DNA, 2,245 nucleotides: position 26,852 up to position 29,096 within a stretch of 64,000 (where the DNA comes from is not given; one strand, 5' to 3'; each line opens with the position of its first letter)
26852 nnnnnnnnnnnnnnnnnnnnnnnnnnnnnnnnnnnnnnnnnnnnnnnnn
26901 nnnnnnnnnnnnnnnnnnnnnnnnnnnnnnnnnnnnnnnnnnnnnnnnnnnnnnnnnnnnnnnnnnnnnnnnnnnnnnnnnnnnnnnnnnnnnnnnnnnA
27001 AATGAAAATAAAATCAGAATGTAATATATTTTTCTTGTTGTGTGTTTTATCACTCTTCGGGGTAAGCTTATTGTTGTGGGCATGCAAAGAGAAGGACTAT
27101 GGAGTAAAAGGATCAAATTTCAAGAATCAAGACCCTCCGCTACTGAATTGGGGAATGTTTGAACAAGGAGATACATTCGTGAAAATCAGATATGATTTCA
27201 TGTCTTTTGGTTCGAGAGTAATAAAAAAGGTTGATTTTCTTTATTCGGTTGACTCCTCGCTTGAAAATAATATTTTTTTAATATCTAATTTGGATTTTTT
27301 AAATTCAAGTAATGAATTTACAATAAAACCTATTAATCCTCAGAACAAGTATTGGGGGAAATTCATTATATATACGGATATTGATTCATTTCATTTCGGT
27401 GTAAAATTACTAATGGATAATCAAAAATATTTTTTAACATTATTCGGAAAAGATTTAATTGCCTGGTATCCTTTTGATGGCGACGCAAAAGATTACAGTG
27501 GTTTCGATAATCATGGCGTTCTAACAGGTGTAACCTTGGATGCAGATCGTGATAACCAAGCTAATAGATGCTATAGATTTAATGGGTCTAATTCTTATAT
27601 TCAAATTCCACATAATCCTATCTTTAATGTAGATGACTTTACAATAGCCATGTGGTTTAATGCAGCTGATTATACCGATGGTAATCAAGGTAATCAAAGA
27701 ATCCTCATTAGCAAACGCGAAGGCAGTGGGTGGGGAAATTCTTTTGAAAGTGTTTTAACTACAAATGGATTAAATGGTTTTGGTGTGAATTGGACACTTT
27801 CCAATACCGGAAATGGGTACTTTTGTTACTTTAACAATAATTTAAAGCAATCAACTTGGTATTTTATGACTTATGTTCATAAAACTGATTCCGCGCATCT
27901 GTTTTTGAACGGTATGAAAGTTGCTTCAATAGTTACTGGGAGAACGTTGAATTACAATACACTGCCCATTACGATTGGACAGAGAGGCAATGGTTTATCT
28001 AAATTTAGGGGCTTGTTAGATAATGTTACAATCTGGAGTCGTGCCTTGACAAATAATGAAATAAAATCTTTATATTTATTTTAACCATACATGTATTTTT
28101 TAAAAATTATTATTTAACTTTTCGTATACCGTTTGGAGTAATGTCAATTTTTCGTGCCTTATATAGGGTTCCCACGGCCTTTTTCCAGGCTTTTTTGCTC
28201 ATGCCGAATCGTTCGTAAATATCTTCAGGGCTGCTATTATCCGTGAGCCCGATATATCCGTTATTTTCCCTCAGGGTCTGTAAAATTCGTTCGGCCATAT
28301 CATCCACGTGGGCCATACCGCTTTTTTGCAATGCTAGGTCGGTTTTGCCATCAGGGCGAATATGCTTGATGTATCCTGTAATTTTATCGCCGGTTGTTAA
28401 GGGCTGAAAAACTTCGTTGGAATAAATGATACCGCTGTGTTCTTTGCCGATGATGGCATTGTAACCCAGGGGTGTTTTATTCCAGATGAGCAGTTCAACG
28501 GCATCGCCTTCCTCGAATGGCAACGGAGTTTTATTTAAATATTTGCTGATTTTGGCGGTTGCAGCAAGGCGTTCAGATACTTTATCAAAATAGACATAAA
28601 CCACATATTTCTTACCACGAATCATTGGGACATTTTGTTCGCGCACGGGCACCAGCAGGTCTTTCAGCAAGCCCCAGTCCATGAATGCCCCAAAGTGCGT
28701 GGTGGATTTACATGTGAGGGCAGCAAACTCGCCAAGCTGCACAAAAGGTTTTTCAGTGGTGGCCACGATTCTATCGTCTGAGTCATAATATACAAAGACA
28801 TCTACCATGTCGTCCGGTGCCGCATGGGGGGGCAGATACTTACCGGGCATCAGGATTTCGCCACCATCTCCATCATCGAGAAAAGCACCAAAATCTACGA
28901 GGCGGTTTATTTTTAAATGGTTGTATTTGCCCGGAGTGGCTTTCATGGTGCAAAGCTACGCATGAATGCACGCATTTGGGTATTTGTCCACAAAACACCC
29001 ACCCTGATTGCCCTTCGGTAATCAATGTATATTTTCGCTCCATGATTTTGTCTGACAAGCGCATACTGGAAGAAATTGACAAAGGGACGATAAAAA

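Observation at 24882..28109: Sharply AT-rich 3.2-kb island encoding a lipoprotein, a large secreted beta-rich protein and a LamG-domain lipoprotein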

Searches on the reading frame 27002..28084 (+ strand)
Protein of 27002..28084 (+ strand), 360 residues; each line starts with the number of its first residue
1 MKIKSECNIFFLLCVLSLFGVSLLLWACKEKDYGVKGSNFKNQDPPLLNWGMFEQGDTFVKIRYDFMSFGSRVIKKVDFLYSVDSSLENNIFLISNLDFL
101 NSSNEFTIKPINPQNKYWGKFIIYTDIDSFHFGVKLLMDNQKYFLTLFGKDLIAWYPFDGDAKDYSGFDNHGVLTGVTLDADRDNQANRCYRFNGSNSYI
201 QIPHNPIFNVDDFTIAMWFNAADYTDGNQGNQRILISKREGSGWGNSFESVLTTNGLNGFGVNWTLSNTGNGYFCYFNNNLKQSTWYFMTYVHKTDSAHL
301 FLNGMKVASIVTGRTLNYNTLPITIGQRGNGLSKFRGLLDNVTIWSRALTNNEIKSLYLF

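Call 3: search_protein_families(library=pfam, proteins=[window:27002-28084:+], max_evalue=0.1)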
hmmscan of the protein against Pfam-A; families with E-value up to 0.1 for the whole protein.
window:27002-28084:+ (360 aa): 3 families
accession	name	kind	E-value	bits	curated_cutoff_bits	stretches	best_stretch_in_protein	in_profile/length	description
PF13385.13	Laminin_G_3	-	1.6e-23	83.9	27.6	1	194-355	1-151/151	Concanavalin A-like lectin/glucanases superfamily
PF07953.20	Toxin_R_bind_N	-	8.9e-05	22.7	23.8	1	160-308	2-149/191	Clostridium neurotoxin, N-terminal receptor binding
PF16224.10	DUF4883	-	0.049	14.5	27.1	1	132-164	69-102/119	DOmain of unknown function (DUF4883)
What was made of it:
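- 27581..28066 (+): C residues 194-355: LamG / concanavalin-A-like jellyroll head. Pfam Laminin_G_3, E 1.6e-23 (call 3).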

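Call 4: search_protein_families(library=ncbifam, proteins=[window:27002-28084:+], max_evalue=0.1)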
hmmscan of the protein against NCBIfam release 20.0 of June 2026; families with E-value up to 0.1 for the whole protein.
window:27002-28084:+ (360 aa): 1 family
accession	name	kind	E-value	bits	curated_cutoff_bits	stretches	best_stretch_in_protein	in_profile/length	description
NF052521.1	TafC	equivalog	1.2e-08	34.5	410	1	184-358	188-360/373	TafC family fimbrial protein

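Call 68: list_cluster_members(proteins=[P0001, P0004, window:27002-28084:+, window:30251-31804:+, window:28110-28946:-])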
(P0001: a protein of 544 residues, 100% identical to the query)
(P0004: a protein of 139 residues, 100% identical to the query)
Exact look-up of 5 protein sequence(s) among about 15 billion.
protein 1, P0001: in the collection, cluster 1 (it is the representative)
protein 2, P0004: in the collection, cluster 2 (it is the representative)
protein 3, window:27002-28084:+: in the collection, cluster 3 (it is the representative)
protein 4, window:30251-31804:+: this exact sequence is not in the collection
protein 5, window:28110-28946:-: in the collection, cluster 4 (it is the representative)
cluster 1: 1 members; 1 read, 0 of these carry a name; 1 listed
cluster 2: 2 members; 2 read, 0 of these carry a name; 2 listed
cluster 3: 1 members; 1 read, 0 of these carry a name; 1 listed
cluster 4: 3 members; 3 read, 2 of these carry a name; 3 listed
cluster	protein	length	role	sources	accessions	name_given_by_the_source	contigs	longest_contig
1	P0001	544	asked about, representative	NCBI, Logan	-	-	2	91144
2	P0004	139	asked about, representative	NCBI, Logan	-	-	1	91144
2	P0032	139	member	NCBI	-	-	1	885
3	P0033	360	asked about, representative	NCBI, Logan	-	-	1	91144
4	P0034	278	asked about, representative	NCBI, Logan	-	-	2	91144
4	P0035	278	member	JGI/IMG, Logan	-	hypothetical protein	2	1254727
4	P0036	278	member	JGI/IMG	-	predicted RNA-binding protein (virulence factor B family)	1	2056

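Call 70: search_protein_families(library=padloc, proteins=[window:27002-28084:+], max_evalue=0.1)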
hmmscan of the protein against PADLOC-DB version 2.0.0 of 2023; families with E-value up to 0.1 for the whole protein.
window:27002-28084:+ (360 aa): 0 families

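Call 71: search_protein_families(library=phrogs, proteins=[window:27002-28084:+], max_evalue=0.1)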
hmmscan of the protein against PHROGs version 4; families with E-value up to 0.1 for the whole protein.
window:27002-28084:+ (360 aa): 8 families
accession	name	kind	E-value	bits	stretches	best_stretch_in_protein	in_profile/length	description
phrog_3545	-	unknown function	3.1e-13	49.7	1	146-353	746-968/1115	-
phrog_18503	-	unknown function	9.9e-11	41.7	1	149-358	501-707/844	-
phrog_14220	-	unknown function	4.2e-07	30.4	1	262-355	88-177/401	-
phrog_22373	-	unknown function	0.0001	21.9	1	163-358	221-422/688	-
phrog_4390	-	unknown function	0.00014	22.5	1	207-358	82-239/253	-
phrog_701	-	head and packaging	0.00037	17.2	1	177-348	4049-4209/6136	virion structural protein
phrog_1419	-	tail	0.082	12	1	277-355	711-790/793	tail protein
phrog_8147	-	tail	0.099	12.7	0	281-356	362-435/436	tail fiber protein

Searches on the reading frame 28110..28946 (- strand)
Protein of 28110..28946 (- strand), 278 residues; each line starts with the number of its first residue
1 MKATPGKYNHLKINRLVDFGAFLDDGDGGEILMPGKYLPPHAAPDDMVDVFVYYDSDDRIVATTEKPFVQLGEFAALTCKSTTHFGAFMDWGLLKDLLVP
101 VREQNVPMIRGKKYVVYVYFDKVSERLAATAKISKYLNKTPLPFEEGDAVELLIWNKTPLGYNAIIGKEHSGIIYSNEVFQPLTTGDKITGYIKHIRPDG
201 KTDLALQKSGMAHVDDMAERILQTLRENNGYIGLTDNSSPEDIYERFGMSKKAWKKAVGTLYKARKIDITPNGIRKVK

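Call 3: search_protein_families(library=pfam, proteins=[window:28110-28946:-], max_evalue=0.1)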
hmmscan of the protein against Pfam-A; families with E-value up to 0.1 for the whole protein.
window:28110-28946:- (278 aa): 2 families
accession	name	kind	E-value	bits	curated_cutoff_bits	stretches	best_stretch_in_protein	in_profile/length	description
PF13509.12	S1_2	-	6.7e-28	97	21.8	2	6-64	2-60/61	S1 domain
PF17783.7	CvfB_WH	-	6.1e-24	84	22.9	1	219-275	1-57/58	CvfB-like winged helix domain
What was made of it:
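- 28110..28946 (-): Right flank: cvfB (S1_2 plus CvfB winged-helix domains), convergent with the cassette. Pfam hits (call 3).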

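Call 4: search_protein_families(library=ncbifam, proteins=[window:28110-28946:-], max_evalue=0.1)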
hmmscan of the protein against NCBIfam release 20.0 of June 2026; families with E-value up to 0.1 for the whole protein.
window:28110-28946:- (278 aa): 1 family
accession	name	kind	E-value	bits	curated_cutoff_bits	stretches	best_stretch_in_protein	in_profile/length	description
NF005208.0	PRK06676.1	equivalog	0.047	12.7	368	0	6-24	279-297/391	30S ribosomal protein S1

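Call 58: find_related_loci(query=window:28110-28946:-, collection=metagenome_contigs, flank=8000)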
Query window:28110-28946:- (278 aa) in metagenome_contigs; peptide patterns used: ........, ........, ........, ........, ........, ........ (x = any residue, [..] = any of these).
327 stretches matched a pattern; 28 encode a relative of the query (tblastn E <= 1e-3); 28 distinct loci.
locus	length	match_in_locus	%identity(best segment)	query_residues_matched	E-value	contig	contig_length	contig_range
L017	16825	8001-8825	96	1-275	0e+0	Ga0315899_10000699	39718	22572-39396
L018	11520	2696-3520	96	1-275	0e+0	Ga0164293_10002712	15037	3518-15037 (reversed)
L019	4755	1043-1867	93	1-275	3e-180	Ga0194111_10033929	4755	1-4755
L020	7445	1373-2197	91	1-275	9e-171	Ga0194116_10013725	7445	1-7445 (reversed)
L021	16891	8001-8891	87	1-275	2e-170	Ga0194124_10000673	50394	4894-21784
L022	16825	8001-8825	93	1-275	1e-175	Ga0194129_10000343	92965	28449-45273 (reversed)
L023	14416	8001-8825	91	1-275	3e-171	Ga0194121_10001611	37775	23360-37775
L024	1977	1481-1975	91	1-165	4e-106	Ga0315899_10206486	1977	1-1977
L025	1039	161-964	53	6-274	2e-94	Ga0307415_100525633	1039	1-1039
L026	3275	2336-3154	48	4-277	2e-86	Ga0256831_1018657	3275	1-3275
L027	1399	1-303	97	175-275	1e-65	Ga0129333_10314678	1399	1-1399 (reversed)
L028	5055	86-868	38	4-263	6e-62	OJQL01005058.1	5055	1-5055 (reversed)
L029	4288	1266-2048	38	4-263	8e-62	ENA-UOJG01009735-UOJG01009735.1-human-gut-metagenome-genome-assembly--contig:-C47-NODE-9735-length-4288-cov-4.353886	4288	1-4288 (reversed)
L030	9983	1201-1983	38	4-263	8e-62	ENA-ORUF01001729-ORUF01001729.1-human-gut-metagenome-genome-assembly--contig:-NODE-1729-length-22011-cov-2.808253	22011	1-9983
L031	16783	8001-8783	38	4-263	8e-62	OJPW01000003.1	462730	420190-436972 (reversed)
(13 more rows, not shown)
